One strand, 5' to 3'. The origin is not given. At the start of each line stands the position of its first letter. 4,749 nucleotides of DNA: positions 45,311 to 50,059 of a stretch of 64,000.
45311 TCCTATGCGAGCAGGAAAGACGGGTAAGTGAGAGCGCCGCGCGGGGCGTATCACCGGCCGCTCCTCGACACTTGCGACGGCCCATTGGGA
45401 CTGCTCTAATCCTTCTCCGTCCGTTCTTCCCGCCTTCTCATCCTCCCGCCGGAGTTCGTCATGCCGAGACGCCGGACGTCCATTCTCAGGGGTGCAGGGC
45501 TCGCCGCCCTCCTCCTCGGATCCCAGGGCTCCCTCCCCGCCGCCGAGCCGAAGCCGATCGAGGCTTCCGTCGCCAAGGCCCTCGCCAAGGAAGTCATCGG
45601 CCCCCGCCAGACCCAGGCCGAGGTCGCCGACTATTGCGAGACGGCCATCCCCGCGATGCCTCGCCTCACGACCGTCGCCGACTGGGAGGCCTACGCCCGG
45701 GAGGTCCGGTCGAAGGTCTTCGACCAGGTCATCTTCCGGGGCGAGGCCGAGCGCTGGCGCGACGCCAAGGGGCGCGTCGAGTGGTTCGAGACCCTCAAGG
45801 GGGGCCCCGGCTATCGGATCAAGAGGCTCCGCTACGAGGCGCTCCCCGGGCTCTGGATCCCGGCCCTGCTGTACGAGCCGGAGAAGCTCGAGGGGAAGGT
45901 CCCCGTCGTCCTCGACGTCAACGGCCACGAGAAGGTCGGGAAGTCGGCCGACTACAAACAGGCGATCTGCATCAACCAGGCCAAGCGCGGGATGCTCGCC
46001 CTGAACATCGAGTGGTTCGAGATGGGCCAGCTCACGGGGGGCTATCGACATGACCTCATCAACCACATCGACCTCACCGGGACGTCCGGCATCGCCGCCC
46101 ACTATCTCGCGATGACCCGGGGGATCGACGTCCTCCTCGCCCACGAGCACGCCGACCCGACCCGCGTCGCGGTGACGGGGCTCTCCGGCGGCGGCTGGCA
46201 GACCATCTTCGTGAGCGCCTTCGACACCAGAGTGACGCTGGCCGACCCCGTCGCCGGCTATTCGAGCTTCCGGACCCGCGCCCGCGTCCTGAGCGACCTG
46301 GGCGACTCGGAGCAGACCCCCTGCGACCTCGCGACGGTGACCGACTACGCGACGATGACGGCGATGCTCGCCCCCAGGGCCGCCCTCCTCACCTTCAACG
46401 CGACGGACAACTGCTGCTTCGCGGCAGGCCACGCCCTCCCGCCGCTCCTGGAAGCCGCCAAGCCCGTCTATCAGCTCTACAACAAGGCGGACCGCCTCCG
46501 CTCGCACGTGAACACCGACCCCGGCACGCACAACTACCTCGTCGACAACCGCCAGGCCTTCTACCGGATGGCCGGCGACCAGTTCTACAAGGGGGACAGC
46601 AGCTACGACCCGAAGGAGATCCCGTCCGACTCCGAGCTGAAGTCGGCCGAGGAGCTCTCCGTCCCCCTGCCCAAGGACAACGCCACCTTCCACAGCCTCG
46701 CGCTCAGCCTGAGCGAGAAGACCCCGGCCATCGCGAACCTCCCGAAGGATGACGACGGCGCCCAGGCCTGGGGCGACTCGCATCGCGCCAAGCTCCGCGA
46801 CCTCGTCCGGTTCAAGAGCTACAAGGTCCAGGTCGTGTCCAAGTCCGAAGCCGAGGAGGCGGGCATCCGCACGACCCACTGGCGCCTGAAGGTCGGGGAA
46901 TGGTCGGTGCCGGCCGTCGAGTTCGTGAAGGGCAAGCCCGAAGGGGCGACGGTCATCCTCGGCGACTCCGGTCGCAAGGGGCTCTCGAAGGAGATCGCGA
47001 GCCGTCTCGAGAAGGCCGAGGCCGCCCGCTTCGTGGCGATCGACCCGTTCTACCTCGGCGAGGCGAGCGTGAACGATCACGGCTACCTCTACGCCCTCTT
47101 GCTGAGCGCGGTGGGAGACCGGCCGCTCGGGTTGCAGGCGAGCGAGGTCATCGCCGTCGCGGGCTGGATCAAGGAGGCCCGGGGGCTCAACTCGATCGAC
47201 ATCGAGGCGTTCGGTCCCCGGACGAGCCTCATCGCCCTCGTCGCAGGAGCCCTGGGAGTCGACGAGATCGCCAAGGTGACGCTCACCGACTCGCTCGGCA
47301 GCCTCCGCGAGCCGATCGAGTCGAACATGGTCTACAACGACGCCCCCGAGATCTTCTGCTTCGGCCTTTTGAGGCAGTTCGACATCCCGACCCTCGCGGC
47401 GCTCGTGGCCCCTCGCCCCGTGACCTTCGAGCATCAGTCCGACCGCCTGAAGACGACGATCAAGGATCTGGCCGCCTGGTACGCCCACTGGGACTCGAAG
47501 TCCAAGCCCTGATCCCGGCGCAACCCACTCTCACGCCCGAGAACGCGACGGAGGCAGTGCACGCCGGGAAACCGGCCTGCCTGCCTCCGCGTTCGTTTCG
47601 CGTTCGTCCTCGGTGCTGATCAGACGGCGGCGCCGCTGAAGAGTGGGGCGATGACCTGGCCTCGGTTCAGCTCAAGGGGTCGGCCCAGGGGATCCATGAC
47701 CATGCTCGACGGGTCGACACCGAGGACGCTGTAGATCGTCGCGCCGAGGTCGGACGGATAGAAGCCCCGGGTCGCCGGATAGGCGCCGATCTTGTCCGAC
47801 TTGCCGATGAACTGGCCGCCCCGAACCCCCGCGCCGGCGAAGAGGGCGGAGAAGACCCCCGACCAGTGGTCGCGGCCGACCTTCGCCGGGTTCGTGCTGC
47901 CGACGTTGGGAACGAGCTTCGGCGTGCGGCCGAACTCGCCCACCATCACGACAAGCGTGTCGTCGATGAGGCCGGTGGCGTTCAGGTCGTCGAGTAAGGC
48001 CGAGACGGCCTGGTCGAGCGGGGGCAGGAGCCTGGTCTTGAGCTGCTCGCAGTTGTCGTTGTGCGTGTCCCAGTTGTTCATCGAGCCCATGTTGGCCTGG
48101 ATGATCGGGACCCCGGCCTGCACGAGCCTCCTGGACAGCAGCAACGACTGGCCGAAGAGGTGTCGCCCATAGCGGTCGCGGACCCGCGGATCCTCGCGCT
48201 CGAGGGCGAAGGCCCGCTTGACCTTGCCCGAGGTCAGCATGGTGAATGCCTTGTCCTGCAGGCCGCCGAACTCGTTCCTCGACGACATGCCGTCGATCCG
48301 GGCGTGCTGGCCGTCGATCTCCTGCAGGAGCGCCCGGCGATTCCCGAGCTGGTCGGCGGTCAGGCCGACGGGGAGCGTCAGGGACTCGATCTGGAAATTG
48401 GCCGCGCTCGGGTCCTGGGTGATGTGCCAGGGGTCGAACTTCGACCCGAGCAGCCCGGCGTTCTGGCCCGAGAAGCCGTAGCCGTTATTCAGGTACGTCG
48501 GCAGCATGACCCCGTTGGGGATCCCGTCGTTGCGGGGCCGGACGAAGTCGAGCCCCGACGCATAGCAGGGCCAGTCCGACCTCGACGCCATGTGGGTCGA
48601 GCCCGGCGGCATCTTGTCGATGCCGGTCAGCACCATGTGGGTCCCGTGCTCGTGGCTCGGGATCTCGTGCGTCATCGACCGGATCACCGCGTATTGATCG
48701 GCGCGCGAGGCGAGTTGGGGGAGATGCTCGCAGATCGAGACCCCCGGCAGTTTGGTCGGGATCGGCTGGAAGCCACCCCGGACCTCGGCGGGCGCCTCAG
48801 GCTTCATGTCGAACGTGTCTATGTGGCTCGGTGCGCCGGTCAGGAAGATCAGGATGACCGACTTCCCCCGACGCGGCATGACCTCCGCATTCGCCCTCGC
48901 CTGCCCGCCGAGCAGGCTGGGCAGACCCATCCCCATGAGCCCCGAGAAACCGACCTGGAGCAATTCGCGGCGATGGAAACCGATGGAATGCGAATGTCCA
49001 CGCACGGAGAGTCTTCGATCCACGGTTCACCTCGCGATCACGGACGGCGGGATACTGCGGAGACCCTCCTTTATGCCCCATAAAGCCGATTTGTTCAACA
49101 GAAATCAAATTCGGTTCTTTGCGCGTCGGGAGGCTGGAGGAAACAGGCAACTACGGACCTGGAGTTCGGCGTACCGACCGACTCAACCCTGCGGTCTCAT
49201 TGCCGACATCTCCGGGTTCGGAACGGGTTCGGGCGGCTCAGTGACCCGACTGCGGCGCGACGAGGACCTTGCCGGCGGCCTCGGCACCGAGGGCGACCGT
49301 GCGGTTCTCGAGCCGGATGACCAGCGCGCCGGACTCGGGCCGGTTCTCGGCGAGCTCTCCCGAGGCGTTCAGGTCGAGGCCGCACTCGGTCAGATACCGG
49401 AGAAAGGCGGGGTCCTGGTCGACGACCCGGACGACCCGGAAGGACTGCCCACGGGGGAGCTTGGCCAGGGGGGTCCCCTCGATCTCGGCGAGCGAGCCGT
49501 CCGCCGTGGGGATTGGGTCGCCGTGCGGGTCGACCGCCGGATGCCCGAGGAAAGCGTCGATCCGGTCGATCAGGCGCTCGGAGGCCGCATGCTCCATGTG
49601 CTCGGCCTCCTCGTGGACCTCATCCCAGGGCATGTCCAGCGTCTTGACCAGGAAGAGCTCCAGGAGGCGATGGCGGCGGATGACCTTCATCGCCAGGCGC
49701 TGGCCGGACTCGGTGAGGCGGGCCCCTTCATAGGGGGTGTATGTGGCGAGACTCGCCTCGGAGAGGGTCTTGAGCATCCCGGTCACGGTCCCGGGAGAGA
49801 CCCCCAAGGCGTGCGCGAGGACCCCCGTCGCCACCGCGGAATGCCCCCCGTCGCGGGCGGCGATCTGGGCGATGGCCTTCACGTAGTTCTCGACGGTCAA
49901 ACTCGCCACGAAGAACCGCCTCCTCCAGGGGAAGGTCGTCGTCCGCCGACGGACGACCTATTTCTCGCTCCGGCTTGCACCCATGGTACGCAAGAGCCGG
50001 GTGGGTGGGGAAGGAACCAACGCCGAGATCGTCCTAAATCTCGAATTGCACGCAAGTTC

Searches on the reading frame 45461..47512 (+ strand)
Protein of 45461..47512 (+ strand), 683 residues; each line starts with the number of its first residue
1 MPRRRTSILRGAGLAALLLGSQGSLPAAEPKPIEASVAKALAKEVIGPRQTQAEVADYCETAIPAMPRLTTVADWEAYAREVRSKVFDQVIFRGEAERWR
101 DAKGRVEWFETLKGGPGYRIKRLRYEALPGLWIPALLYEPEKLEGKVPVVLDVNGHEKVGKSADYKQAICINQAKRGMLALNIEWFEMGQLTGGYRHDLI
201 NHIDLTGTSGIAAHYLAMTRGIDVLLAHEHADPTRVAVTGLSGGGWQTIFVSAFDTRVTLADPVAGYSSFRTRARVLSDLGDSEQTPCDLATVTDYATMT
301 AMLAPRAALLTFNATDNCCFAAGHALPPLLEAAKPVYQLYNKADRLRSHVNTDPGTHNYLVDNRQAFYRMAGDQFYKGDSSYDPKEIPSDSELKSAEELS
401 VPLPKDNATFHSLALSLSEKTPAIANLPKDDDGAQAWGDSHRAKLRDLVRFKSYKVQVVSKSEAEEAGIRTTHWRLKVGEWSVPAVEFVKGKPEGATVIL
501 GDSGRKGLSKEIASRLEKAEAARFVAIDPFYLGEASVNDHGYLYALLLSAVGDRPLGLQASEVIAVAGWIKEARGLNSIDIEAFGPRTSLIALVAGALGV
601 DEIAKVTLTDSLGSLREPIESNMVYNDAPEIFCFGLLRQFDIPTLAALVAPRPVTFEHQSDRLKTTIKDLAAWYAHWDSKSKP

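Call 50: search_protein_families(library=pfam, proteins=[window:45461-47512:+], max_evalue=0.0001)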
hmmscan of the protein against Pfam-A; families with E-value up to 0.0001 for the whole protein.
window:45461-47512:+ (683 aa): 2 families
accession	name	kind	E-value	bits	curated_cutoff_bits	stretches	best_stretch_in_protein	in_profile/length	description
PF22244.2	GCE_fung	-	2e-07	31.5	27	0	211-264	80-135/231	Glucuronyl esterase, fungi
PF05448.18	AXE1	-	2.5e-05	23.7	21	0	122-277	58-219/321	Acetyl xylan esterase (AXE1)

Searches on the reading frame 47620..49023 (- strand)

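Call 50: search_protein_families(library=pfam, proteins=[window:47620-49023:-], max_evalue=0.0001)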
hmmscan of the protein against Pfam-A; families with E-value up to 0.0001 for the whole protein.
window:47620-49023:- (467 aa): 1 family
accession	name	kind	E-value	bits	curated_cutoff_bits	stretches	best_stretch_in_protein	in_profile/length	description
PF07394.17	DUF1501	-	2.6e-88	297.2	27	1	54-461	2-389/390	Protein of unknown function (DUF1501)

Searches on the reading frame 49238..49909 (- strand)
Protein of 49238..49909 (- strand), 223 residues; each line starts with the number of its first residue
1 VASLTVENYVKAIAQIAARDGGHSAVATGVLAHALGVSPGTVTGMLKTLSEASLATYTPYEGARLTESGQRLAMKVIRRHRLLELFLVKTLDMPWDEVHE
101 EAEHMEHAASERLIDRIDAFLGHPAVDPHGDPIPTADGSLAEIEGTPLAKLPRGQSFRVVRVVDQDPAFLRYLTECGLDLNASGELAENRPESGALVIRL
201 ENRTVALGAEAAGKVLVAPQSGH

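Call 50: search_protein_families(library=pfam, proteins=[window:49238-49909:-], max_evalue=0.0001)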
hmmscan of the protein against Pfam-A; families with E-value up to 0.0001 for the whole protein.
window:49238-49909:- (223 aa): 3 families
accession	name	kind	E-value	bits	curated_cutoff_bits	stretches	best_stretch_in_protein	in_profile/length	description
PF02742.21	Fe_dep_repr_C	-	3.8e-33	113.7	27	1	66-135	1-70/70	Iron dependent repressor, metal binding and dimerisation domain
PF04023.20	FeoA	-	3.2e-13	50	23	1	147-218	2-73/74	FeoA domain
PF01325.25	Fe_dep_repress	-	9.4e-09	35.8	26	1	5-63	5-60/60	Iron dependent repressor, N-terminal DNA binding domain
